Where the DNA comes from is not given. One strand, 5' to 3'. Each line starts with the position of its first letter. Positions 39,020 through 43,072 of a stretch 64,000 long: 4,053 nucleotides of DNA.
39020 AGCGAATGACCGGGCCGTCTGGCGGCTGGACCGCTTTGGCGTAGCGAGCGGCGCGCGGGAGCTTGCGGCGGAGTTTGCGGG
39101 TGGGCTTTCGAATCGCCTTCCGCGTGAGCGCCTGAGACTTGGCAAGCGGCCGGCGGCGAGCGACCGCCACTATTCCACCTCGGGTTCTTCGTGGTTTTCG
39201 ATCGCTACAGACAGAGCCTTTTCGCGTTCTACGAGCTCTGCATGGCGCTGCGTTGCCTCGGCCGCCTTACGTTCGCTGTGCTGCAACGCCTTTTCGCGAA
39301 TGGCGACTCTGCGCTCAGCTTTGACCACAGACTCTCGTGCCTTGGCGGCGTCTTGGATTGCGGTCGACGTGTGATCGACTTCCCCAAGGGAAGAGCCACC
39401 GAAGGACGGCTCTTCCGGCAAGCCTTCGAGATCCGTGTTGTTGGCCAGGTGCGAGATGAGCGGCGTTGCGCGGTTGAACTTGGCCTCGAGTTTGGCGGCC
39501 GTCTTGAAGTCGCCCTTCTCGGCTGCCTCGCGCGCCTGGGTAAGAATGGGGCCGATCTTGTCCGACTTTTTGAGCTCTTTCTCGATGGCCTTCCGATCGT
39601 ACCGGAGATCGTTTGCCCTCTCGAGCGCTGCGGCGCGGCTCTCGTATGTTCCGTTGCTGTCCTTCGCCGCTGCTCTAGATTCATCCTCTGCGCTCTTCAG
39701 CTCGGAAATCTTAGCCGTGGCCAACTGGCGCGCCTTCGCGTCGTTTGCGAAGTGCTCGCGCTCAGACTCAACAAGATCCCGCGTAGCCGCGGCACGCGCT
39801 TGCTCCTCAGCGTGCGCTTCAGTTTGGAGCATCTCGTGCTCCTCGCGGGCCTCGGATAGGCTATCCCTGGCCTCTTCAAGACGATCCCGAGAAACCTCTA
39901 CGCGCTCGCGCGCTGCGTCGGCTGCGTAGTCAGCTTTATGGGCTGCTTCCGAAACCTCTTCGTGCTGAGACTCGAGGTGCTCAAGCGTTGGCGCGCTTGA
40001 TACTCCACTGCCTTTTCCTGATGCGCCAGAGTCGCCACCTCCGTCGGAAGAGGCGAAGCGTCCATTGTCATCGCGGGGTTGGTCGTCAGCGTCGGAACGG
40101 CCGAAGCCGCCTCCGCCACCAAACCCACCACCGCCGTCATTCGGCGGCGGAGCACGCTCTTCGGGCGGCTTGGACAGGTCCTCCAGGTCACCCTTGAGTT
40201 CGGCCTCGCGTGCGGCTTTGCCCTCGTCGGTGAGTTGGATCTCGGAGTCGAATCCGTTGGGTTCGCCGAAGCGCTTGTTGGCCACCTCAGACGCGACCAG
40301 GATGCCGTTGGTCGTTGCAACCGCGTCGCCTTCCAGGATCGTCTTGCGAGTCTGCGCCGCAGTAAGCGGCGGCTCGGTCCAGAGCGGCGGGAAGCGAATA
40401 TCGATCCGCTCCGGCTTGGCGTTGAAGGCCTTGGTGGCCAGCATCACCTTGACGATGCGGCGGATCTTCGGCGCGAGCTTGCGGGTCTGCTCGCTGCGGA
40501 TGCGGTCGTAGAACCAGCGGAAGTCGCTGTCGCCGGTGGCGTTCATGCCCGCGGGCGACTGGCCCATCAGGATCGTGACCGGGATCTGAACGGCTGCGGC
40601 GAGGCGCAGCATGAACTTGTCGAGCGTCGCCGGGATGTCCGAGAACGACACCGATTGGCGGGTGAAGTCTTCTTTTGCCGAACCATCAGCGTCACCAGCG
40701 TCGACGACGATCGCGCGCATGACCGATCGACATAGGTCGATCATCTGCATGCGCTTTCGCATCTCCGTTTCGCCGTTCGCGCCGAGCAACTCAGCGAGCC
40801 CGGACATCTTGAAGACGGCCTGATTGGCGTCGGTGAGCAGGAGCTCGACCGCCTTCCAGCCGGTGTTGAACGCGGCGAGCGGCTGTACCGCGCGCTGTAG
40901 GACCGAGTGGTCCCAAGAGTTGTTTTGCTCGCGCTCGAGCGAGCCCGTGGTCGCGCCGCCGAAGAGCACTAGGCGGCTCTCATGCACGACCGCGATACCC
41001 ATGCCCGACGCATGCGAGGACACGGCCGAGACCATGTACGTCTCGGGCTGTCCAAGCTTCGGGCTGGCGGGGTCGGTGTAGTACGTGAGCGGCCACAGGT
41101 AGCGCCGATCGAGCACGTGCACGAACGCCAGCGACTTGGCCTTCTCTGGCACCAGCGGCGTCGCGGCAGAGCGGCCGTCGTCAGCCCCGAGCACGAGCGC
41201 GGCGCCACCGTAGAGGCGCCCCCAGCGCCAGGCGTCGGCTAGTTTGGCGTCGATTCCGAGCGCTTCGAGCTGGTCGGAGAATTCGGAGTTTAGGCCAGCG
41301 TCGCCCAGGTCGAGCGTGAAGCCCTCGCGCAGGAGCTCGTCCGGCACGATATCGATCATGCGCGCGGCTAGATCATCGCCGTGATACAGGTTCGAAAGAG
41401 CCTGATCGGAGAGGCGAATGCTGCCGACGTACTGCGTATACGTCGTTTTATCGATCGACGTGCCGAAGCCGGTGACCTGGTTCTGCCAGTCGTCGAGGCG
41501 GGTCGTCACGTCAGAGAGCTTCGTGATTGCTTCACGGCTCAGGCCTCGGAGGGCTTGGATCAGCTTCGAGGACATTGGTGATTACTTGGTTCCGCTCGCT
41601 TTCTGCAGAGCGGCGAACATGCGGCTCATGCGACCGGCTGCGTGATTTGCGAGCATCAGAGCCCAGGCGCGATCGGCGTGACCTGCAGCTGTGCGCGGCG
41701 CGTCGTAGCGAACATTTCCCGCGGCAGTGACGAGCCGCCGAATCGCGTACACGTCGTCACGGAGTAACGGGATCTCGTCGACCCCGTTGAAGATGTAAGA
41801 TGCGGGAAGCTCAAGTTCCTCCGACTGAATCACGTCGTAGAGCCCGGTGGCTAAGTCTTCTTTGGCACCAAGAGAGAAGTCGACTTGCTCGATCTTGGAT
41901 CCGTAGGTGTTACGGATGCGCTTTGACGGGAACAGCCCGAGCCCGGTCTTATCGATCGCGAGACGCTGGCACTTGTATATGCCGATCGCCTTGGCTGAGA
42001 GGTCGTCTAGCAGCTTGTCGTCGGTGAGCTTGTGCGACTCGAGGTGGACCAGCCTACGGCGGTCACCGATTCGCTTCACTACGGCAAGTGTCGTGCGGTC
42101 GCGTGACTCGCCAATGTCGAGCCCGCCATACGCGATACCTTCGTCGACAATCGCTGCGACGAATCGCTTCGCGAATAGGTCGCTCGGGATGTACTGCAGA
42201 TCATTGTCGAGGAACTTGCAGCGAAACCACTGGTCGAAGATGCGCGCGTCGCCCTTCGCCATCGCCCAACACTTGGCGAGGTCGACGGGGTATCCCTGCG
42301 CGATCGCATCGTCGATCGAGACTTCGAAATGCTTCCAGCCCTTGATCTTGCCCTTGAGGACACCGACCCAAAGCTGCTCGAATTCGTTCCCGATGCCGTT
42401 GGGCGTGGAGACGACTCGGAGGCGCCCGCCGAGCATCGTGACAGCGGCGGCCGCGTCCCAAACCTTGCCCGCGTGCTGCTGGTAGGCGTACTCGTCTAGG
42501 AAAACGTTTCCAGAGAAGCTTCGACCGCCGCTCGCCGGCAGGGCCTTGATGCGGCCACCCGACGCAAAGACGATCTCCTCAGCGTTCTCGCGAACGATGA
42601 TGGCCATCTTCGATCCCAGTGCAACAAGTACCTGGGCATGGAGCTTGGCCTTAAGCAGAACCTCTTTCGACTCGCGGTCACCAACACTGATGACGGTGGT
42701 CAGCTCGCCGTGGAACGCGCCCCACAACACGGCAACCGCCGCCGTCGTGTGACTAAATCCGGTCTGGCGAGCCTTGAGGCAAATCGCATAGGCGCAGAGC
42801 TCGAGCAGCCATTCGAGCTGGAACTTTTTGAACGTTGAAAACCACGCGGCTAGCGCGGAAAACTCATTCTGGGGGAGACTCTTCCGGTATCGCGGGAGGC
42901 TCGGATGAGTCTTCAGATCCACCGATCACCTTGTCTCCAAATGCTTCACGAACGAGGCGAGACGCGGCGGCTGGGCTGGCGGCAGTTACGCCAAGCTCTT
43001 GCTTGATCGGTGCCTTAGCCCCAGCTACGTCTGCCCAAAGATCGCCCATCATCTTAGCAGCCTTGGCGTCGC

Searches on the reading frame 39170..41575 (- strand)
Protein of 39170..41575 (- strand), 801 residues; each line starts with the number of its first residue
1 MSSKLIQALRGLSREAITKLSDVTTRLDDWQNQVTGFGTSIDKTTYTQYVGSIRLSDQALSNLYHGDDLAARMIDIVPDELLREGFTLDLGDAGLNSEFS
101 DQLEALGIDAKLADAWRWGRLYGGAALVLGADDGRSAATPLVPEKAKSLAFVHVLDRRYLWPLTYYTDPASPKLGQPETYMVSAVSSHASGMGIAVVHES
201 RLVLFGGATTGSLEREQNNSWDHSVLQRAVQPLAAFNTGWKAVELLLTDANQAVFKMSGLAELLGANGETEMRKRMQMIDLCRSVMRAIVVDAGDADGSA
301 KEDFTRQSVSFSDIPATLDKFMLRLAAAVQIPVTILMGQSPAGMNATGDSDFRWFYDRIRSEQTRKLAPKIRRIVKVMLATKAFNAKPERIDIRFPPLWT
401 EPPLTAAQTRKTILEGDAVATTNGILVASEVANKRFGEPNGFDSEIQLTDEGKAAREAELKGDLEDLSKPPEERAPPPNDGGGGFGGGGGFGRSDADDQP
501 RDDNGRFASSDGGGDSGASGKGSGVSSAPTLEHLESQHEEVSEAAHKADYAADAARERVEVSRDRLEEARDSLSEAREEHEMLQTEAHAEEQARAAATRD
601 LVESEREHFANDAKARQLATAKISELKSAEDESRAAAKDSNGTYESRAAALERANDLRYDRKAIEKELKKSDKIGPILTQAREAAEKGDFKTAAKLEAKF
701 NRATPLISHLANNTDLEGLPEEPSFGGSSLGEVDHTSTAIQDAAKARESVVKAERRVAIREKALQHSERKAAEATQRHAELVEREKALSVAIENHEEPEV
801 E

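Call 19: search_protein_families(library=pfam, proteins=[window:39170-41575:-], max_evalue=0.001)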
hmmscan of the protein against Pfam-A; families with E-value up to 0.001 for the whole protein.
window:39170-41575:- (801 aa): 1 family
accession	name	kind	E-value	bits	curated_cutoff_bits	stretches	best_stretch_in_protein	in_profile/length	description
PF06381.16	Phage_portal_3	-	1.4e-78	264.6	33.8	1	60-417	3-355/357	Phage portal protein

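Call 34: search_dna_similar(query=window:39170-41575:-, collection=phages, mode=protein, max_rows=15)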
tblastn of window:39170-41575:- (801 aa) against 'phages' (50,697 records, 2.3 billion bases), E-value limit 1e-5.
Records with a match: 1499; places in all: 1500; records where one place covers at least 80% of the query: 0.
Best place of each record, by identity: <60% 1499.
By first word of the organism name: Klebsiella 477; Escherichia 319; Vibrio 266; Acinetobacter 89; Xanthomonas 39; Shigella 33; Erwinia 26; Yersinia 25; Burkholderia 22; Aeromonas 22; and 46 more.
By host as written in the record: - 361; Klebsiella pneumoniae 214; Escherichia coli 94; Escherichia coli DSM 12242 43; Acinetobacter baumannii 42; Escherichia coli K-12 MG1655 35; Campylobacter jejuni 19; Erwinia amylovora 16; and 327 more.
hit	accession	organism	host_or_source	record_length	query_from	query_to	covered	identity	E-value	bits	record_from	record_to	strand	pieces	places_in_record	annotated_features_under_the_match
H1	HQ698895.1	Synechococcus phage S-CBS4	Synechococcus sp. CB0101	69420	26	507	60%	29.0%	6e-30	134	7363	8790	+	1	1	portal protein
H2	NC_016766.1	Synechococcus phage S-CBS4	Synechococcus sp. CB0101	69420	26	507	60%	29.0%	6e-30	134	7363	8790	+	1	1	portal protein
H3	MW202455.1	Caudoviricetes sp.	Manatee Spring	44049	28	478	56%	30.4%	7e-37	156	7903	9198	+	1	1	hypothetical protein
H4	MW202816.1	Caudoviricetes sp.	Manatee Spring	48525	23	437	52%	32.2%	3e-48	191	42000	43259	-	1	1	hypothetical protein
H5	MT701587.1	Burkholderia phage Magia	Burkholderia cenocepacia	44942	35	480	56%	28.6%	7e-27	124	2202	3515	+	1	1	portal protein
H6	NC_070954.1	Burkholderia phage Magia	Burkholderia cenocepacia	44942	35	480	56%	28.6%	7e-27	124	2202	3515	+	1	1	portal protein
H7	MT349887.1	Acinetobacter phage 5W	Acinetobacter baumannii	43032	30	477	56%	27.3%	5e-21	105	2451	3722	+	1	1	hypothetical protein (x2)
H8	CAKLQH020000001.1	Acinetobacter phage MD-2021a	not known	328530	30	477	56%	27.3%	6e-20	102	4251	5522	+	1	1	portal protein | head morphogenesis protein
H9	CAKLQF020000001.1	Acinetobacter phage MD-2021a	not known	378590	30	477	56%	27.3%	6e-20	102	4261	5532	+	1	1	portal protein | head morphogenesis protein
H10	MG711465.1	Faecalibacterium phage FP_Brigit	Faecalibacterium prausnitzii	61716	26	400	47%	31.7%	5e-33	144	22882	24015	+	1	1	portal protein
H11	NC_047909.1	Faecalibacterium phage FP_Brigit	Faecalibacterium prausnitzii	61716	26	400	47%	31.7%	5e-33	144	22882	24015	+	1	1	portal protein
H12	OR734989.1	Vibrio phage vB_VpP_1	Vibrio parahaemolyticus ATCC17802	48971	28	457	54%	27.6%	1e-24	117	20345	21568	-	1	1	coil containing protein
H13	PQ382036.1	Acinetobacter phage vB_AbaSI_5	Acinetobacter baumannii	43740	18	477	57%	25.7%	4e-19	99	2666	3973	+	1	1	DUF1073 domain-containing protein | minor capsid protein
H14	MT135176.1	Hafnia phage yong1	Hafnia paralvei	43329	64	478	52%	28.0%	5e-24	115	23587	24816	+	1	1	portal protein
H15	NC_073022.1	Hafnia phage yong1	Hafnia paralvei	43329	64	478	52%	28.0%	5e-24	115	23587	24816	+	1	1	portal protein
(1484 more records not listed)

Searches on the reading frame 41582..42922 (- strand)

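Call 19: search_protein_families(library=pfam, proteins=[window:41582-42922:-], max_evalue=0.001)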
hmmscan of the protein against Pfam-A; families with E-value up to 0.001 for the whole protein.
window:41582-42922:- (446 aa): 1 family
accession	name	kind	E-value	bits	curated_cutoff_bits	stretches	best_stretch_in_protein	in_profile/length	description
PF17289.8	Terminase_6C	-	7.3e-11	42.7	22.6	1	266-426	1-152/155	Terminase RNaseH-like domain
